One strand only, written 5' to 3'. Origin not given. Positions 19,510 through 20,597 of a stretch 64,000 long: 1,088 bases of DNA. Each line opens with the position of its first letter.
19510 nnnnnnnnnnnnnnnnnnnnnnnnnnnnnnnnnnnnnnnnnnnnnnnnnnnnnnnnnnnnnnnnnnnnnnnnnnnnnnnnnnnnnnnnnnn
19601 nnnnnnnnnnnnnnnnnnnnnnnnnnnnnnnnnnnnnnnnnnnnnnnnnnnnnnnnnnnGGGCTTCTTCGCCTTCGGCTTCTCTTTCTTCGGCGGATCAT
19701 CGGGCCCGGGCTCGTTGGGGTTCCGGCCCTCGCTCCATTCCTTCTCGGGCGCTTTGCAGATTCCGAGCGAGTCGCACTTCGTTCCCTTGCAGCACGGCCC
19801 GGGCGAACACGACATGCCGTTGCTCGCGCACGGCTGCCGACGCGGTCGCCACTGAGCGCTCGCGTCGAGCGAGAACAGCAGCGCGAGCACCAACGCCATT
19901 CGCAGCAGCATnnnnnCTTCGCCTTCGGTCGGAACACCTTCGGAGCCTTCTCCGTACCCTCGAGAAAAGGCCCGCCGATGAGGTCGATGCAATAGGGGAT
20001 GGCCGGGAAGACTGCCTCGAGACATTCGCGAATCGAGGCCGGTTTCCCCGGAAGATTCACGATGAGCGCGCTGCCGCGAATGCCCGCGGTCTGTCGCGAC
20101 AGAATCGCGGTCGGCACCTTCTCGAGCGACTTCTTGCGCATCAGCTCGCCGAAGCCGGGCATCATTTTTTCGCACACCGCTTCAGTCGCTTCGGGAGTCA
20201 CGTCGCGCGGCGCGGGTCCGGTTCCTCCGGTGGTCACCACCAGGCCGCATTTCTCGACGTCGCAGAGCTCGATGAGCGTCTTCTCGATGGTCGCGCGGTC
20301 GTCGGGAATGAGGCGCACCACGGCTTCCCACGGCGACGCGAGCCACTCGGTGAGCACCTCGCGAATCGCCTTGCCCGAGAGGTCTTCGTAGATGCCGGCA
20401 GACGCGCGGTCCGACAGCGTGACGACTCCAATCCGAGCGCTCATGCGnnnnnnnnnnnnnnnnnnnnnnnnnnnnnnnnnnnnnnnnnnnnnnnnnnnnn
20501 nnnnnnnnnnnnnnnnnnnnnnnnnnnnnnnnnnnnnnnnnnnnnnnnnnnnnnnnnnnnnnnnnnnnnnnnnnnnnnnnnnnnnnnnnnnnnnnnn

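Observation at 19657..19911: Small secreted peptide with a six-cysteine C-C-CC-C-C (inhibitor cystine knot-like) framework and a Lys/Pro-rich tail, encoded 2 nt downstream of mogA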

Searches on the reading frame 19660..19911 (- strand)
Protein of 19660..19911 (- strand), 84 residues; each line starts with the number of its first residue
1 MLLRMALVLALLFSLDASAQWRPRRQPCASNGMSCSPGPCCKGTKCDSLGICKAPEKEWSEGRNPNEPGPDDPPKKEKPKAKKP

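Call 4: search_protein_families(library=pfam, proteins=[window:19660-19911:-], max_evalue=1)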
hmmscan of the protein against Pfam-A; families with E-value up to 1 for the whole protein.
window:19660-19911:- (84 aa): 0 families

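Call 5: find_homologous_proteins(query=window:19660-19911:-, max_evalue=1)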
Query seq(84 aa) (84 aa): 16 proteins with E <= 1 among 16 candidates.
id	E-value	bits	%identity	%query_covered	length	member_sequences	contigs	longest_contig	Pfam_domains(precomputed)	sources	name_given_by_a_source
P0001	2.4e-50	186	100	100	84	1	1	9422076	-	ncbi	ncbi:MAG: hypothetical protein QM817_30410 [Archangium sp.]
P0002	6.8e-40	153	88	87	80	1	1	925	-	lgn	-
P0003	9.9e-37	143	81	87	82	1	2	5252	-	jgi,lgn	jgi:hypothetical protein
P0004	5.1e-33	131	72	86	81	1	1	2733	-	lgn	-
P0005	1.2e-31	126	82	67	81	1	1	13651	-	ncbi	ncbi:MAG: hypothetical protein ACO1OB_16165 [Archangium sp.]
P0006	2.9e-31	125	72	86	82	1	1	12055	-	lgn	-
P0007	1.2e-30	123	66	95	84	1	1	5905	-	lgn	-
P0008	1.5e-30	123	68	98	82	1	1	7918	-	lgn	-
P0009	3.5e-30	122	71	83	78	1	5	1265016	-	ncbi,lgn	ncbi:MAG: hypothetical protein U0228_10405 [Myxococcaceae bacterium]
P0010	6.0e-29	118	67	80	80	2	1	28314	-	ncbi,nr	ncbi:MAG: hypothetical protein JNM17_25045 [Archangium sp.]|nr:hypothetical protein [Archangium sp.]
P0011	6.2e-28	114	74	63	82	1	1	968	-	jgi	jgi:hypothetical protein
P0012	8.2e-22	95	84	60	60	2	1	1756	-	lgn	-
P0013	1.1e-20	91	59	98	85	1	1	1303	-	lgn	-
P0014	5.8e-18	83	55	96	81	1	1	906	-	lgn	-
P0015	1.9e-16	78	54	86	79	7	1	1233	-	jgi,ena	-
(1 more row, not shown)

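Call 11: find_encoding_contigs(protein=P0009, flank=5000, max_places=2)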
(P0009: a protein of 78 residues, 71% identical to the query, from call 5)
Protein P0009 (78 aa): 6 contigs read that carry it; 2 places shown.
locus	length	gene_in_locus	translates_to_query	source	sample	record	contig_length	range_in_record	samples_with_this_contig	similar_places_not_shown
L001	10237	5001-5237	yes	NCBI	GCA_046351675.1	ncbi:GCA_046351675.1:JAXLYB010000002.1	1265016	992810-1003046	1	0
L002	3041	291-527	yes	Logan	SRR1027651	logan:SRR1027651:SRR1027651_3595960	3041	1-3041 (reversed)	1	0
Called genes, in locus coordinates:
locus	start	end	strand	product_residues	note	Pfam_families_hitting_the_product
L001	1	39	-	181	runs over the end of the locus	PF00578:AhpC-TSA, PF08534:Redoxin, PF13098:Thioredoxin_2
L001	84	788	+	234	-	-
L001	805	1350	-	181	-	-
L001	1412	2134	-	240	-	-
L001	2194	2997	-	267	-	PF12695:Abhydrolase_5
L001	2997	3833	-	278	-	-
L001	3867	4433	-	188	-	PF22769:DCD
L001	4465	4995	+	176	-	PF00994:MoCF_biosynth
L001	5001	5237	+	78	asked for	-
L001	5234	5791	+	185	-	-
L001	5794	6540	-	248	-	PF00106:adh_short, PF01370:Epimerase (weak), PF13460:NAD_binding_10 (weak), PF13561:adh_short_C2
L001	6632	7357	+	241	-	PF12833:HTH_18, PF00165:HTH_AraC (weak)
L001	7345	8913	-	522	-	PF00656:Peptidase_C14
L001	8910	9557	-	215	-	-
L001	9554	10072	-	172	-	PF04542:Sigma70_r2, PF07638:Sigma70_ECF (weak), PF08281:Sigma70_r4_2, PF13384:HTH_23, PF13551:HTH_29 (weak)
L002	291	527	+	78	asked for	-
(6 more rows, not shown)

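Call 12: find_encoding_contigs(protein=P0010, flank=5000, max_places=2)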
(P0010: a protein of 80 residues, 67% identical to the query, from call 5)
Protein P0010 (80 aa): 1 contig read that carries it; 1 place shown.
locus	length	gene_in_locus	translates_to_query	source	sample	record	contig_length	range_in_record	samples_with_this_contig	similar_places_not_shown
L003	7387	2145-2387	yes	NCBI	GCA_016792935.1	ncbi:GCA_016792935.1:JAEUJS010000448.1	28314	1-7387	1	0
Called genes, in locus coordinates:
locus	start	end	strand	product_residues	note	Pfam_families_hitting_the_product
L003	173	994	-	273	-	PF05099:TerB (faint)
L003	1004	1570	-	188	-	PF22769:DCD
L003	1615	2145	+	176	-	PF00994:MoCF_biosynth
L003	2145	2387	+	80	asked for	-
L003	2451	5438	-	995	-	-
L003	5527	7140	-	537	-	PF00656:Peptidase_C14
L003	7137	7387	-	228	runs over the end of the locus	-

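Call 13: find_encoding_contigs(protein=P0005, flank=5000, max_places=2)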
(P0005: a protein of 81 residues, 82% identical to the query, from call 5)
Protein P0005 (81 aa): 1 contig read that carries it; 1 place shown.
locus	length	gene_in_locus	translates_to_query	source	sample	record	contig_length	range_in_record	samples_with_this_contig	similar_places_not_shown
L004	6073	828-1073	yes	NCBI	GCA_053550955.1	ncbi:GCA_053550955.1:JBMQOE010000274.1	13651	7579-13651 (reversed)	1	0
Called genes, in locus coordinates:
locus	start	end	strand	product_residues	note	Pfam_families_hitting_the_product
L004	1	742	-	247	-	?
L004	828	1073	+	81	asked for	-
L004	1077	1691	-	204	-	PF01872:RibD_C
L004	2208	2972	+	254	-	-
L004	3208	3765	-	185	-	-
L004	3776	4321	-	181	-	PF01872:RibD_C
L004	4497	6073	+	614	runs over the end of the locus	PF02922:CBM_48 (faint), PF00128:Alpha-amylase, PF11941:DUF3459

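Call 14: predict_structure(alignment_id=A1)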
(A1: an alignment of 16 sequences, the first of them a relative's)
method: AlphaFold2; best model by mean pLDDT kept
length: 84 residues; sequences in the alignment: 16
mean_pLDDT: 70.1   pTM: 0.32
mean pLDDT of the five models: 70.1, 69.6, 69.2, 65.9, 63.9
residues with pLDDT >= 90: 0; 70-90: 44; 50-70: 36; < 50: 4
segments of 3 or more residues with pLDDT < 50: none
pLDDT, mean of each block of 10 residues (from residue 1): 80 64 64 81 84 72 63 59 49
secondary structure, 60 per line:
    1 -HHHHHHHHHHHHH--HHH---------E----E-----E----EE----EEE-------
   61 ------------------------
elements in order: H2-14 E51-53

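Call 15: find_encoding_contigs(protein=P0006, flank=5000, max_places=2)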
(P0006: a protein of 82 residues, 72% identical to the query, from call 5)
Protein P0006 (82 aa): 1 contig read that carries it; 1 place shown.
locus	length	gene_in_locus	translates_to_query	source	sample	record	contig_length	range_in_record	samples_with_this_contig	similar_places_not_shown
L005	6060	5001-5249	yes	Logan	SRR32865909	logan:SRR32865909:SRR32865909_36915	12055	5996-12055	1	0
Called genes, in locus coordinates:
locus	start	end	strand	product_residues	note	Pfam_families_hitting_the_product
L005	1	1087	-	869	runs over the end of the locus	PF07627:PSCyt3, PF07624:PSD2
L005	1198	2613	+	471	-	-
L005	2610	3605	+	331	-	-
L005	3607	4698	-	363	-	PF00198:2-oxoacid_dh (weak)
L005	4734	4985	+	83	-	-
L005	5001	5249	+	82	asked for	-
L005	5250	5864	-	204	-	PF01872:RibD_C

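Call 16: find_encoding_contigs(protein=P0008, flank=5000, max_places=2)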
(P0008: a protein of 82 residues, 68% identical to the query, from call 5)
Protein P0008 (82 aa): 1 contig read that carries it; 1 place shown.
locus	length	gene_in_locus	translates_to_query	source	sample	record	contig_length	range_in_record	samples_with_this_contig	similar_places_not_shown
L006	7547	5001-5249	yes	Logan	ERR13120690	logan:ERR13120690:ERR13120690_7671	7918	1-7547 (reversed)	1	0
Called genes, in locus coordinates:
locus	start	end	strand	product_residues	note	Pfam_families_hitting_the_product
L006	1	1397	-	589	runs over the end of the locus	?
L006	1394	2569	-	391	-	PF01435:Peptidase_M48 (weak)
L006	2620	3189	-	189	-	PF05685:Uma2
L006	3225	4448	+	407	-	PF02786:CPSase_L_D2, PF02222:ATP-grasp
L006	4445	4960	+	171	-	PF09346:SMI1_KNR4 (weak)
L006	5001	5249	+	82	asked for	-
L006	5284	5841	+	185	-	-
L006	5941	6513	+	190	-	-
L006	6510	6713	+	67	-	-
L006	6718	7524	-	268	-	PF03466:LysR_substrate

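Call 20: fold_search(model_id=the predicted structure, library=pdb)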
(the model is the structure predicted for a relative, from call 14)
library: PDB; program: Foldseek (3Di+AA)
matches with E <= 10: 45; with E <= 0.001: 0
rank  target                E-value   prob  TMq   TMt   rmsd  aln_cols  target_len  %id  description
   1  2kgu_MODEL_1_A        1.9e-01  0.96  0.29  0.63   2.5        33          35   33  Spatial structure of purotoxin-1 in water (released 2010-03-31)
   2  2mxm_MODEL_1_A        2.3e-01  0.97  0.28  0.64   2.4        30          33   40  NMR solution structure of TRTX-Tp1a from the tarantula Thrixopelma pruriens (released 2015-06-03)
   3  6gft_MODEL_1_A        2.9e-01  0.98  0.29  0.69   2.1        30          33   40  Antinociceptive evaluation of cyriotoxin-1a, the first toxin purified from Cyriopagopus schioedtei spider veno (released 2019-03-06)
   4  2kyj_MODEL_1_A        4.7e-01  0.93  0.34  0.70   2.9        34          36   35  Structure of the scorpion toxin U1-Liotoxin-Lw1a (released 2011-06-01)
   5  6f61_MODEL_1_A        5.0e-01  0.94  0.31  0.73   1.2        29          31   41  NMR structure of purotoxin-6 (released 2018-12-19)
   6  2m9l_MODEL_1_A        5.4e-01  0.90  0.31  0.65   2.1        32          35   25  Solution structure of protoxin-1 (released 2014-04-30)
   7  2n3p_MODEL_1_A        5.4e-01  0.66  0.26  0.59   2.7        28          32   36  SOLUTION NMR STRUCTURE of ASTEROPSIN G from MARINE SPONGE ASTEROPUS (released 2016-06-08)
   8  7lvn_MODEL_1_A        6.1e-01  0.90  0.30  0.64   1.3        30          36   30  Solution structure of tarantula toxin omega-Avsp1a (released 2022-03-02)
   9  5irx_E                6.1e-01  0.77  0.30  0.34   3.7        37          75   27  Structure of TRPV1 in complex with DkTx and RTX, determined in lipid nanodisc (released 2016-05-25)
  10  2lds_MODEL_1_A        1.0e+00  0.47  0.30  0.57   3.6        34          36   32  Solution Structure of a Short-chain LaIT1 from the Venom of Scorpion Liocheles australasiae (released 2011-09-14)
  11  5epm_C                1.1e+00  0.77  0.29  0.66   2.4        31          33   32  Ceratotoxin variant in complex with specific antibody Fab fragment (released 2016-05-04)
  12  5i1x_MODEL_1_A        1.1e+00  0.54  0.27  0.56   2.4        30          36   37  Resonance assignments and NMR structure determination of tarantula toxin, F8A mutant of beta-TRTX-Pre1a (released 2017-02-08)
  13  1zjq_MODEL_1_A        1.2e+00  0.51  0.28  0.56   2.2        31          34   22  Solution structure of Jingzhaotoxin-VII (released 2005-05-24)
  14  6mk4_MODEL_1_A        1.6e+00  0.57  0.29  0.70   1.7        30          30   33  Solution NMR structure of spider toxin analogue [E17K]ProTx-II (released 2018-12-19)
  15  2i1t_MODEL_1_A        2.0e+00  0.13  0.21  0.40   2.8        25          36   32  Solution structure of Jingzhaotoxin-III, a novel toxin inhibiting both Nav and Kv channels (released 2006-08-29)
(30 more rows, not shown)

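Call 21: search_protein_representatives(alignment_id=A1)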
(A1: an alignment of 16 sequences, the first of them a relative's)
Query: 16 sequences, 82 profile positions. Proteins with E-value up to 0.001 (for the whole library): 7; up to 1e-10: 4; up to 1e-30: 1. The best 7 are listed.
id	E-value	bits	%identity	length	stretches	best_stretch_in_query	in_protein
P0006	5.6e-38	144.8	-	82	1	1-82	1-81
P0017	1.1e-26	108.6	-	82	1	3-79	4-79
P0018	1.1e-20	89.4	-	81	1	1-79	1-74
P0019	1.6e-17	79.2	-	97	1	15-79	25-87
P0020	2.5e-07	46.6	-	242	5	6-52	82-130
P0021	8.4e-06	41.7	-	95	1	23-54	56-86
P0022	5.6e-04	35.8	-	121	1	3-62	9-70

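Call 24: search_solved_structures(query=A1, max_evalue=10, show_alignments=3)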
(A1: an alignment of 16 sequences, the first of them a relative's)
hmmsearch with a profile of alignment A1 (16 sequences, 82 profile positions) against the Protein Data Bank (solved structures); distinct sequences matched with E-value up to 10: 5.
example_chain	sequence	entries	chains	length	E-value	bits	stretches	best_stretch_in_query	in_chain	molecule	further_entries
6f61_A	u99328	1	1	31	0.0096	19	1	26-51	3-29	purotoxin-6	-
2n3p_A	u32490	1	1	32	0.025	17.7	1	24-44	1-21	Asteropsin_G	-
2mqf_A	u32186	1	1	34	1.9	11.7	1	26-48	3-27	Mu-theraphotoxin-Hhn2b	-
1nix_A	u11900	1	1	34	2.7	11.2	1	26-48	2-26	HAINANTOXIN-I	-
6gft_A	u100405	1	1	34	3.5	10.8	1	26-47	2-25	cyriotoxin-1a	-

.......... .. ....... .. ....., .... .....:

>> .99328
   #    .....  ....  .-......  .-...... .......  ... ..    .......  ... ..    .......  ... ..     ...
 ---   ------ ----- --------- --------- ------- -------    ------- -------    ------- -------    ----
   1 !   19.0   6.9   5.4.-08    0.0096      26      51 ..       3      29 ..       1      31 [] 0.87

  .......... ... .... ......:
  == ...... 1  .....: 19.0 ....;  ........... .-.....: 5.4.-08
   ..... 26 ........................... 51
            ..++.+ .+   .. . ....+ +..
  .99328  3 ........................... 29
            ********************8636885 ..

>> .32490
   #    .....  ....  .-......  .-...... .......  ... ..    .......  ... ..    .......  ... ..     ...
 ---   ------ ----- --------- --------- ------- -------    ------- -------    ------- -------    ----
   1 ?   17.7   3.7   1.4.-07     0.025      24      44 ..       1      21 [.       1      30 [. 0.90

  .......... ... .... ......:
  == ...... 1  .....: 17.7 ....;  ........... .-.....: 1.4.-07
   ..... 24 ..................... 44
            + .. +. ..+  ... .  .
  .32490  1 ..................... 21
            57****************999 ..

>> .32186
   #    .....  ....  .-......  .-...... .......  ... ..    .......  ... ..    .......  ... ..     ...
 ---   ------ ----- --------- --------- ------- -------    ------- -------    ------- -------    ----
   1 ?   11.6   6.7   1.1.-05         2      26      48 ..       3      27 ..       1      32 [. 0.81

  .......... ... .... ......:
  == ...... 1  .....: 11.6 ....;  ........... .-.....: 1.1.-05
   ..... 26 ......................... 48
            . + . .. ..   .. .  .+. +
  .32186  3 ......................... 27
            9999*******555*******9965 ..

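Call 30: search_protein_families(library=pfam, alignment_id=A1, max_evalue=10)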
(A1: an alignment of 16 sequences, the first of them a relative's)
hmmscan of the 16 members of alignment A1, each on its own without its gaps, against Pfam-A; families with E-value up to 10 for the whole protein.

A. member 1, P0001 (84 aa): 0 families

B. families by the number of members that match (of 16 scanned): 3 families
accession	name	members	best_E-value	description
PF08116.16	Toxin_29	1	1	PhTx neurotoxin family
PF07945.16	Toxin_16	1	3.4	Janus-atracotoxin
PF02315.21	MDH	1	5.7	Methanol dehydrogenase beta subunit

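Call 31: find_related_loci(query=A1, collection=genome_contigs, flank=4000)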
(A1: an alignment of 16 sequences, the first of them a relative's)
Query A1 (84 aa) in genome_contigs; peptide patterns used: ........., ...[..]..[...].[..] (x = any residue, [..] = any of these).
39 stretches matched a pattern; 9 encode a relative of the query (tblastn E <= 1e-3); 9 distinct loci.
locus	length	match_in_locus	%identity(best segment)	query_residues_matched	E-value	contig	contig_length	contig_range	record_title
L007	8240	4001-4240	66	3-82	1e-31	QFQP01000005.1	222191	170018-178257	MAG: Archangium gephyra isolate S2_003_000_R2_14 S2_003_000_R2_scaffold_32, whole genome shotgun sequence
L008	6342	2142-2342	66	2-69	7e-29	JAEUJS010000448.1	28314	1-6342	MAG: Archangium sp. isolate new MAG-75 k141_2695929, whole genome shotgun sequence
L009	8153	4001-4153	84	24-74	2e-28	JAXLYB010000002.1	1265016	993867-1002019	MAG: Myxococcaceae bacterium isolate STL-MYX2 C1.157.fa-2, whole genome shotgun sequence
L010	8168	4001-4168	79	17-72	1e-26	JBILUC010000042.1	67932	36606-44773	MAG: Archangium sp. isolate ME2018-07-27_3300044621_group8_bin65 Rohwer_bin1477_scaffold_149_c1, whole genome shotgun se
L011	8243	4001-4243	55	1-84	7e-22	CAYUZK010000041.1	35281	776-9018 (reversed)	MAG TPA_asm: uncultured Archangium sp. isolate SRP319275_co1_276 genome assembly, contig: NODE_974_length_35281_cov_8.37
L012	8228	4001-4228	52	3-83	4e-21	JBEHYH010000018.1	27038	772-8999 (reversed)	MAG: Myxococcota bacterium isolate ESF1.bin.39 NODE_1785_length_27038_cov_3.774973, whole genome shotgun sequence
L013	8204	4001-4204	53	2-73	3e-20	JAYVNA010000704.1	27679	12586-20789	MAG: Archangium sp. isolate GL65_DN_concoct_113 GL65_DN_concoct_113_703, whole genome shotgun sequence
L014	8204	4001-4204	51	7-73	3e-19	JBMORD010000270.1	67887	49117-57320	MAG: Myxococcota bacterium isolate Betzabe_MAG171 MAG171_270, whole genome shotgun sequence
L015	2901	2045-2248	57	2-73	2e-18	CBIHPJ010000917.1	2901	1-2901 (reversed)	MAG TPA_asm: uncultured Myxococcales bacterium isolate SRR18156209_binner23_Refined_20 genome assembly, contig: ERZ27336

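Call 48: list_cluster_members(proteins=[P0020, P0021, P0022, P0019, P0017, P0018])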
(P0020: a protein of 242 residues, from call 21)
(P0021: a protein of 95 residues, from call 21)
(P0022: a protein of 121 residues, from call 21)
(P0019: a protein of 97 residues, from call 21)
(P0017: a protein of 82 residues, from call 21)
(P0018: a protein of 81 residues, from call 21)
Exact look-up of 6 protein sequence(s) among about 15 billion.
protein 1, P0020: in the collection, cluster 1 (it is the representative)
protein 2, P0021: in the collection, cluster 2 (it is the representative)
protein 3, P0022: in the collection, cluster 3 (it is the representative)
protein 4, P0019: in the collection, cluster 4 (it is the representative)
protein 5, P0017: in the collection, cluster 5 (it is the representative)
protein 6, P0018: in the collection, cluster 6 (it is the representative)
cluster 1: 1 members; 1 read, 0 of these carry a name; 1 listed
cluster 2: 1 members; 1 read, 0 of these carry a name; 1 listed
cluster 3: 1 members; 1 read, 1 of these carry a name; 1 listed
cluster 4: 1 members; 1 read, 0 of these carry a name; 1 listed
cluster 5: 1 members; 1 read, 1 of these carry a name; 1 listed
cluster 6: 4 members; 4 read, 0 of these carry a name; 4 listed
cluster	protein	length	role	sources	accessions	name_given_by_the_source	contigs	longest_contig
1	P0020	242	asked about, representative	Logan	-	-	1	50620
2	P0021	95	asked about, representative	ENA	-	-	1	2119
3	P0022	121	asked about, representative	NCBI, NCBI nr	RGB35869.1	hypothetical protein C1646_758817 [Rhizophagus diaphanus] | hypothetical protein C1646_758817 [Rhizophagus diaphanus] [Rhizophagus sp. MUCL 43196]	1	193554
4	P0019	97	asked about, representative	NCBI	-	-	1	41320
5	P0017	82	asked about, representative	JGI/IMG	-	hypothetical protein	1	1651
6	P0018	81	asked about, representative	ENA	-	-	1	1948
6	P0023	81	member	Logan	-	-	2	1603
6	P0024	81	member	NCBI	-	-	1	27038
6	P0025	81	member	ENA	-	-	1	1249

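Call 64: search_protein_families(library=ncbifam, proteins=[window:19660-19911:-], max_evalue=1)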
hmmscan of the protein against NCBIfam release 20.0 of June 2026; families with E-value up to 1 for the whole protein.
window:19660-19911:- (84 aa): 0 families

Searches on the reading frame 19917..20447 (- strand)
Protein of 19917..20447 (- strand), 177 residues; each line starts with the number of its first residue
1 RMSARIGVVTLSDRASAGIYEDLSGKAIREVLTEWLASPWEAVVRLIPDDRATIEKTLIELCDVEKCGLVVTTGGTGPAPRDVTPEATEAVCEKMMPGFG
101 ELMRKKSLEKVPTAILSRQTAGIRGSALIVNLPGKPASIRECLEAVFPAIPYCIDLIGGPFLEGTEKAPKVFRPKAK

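Call 4: search_protein_families(library=pfam, proteins=[window:19917-20420:-], max_evalue=1)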
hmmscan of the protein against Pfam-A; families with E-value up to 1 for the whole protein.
window:19917-20420:- (168 aa): 1 family
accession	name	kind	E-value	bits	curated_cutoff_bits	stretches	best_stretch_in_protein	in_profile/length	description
PF00994.29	MoCF_biosynth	-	1.9e-26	92.9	26.6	1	1-141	4-142/144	Probable molybdopterin binding domain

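Call 64: search_protein_families(library=ncbifam, proteins=[window:19917-20447:-], max_evalue=1)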
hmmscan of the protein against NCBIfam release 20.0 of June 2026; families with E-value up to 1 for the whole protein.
window:19917-20447:- (177 aa): 7 families
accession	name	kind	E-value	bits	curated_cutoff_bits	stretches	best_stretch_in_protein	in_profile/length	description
NF006932.0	PRK09417.1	equivalog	5e-83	277.3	158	1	4-176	4-188/193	molybdopterin adenylyltransferase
TIGR00177.1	molyb_syn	domain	1.1e-40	138.9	85.35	1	4-147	2-146/148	molybdenum cofactor synthesis domain-containing protein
NF002947.1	PRK03604.1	equivalog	3.2e-37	128.4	285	1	4-159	146-298/301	bifunctional molybdenum cofactor biosynthesis protein MoaC/MoaB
TIGR02667.1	moaB_proteo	equivalog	1.9e-23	83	222.4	1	3-147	4-145/163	molybdenum cofactor biosynthesis protein B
NF001813.0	PRK00549.1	equivalog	0.0016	17.5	379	1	49-105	44-98/414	competence/damage-inducible protein A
NF002291.0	PRK01215.1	equivalog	0.0028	16.8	293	1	46-88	44-84/264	nicotinamide mononucleotide deamidase-related protein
NF011068.0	PRK14498.1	equivalog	0.057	11.5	534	1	22-93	212-279/647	molybdopterin biosynthesis protein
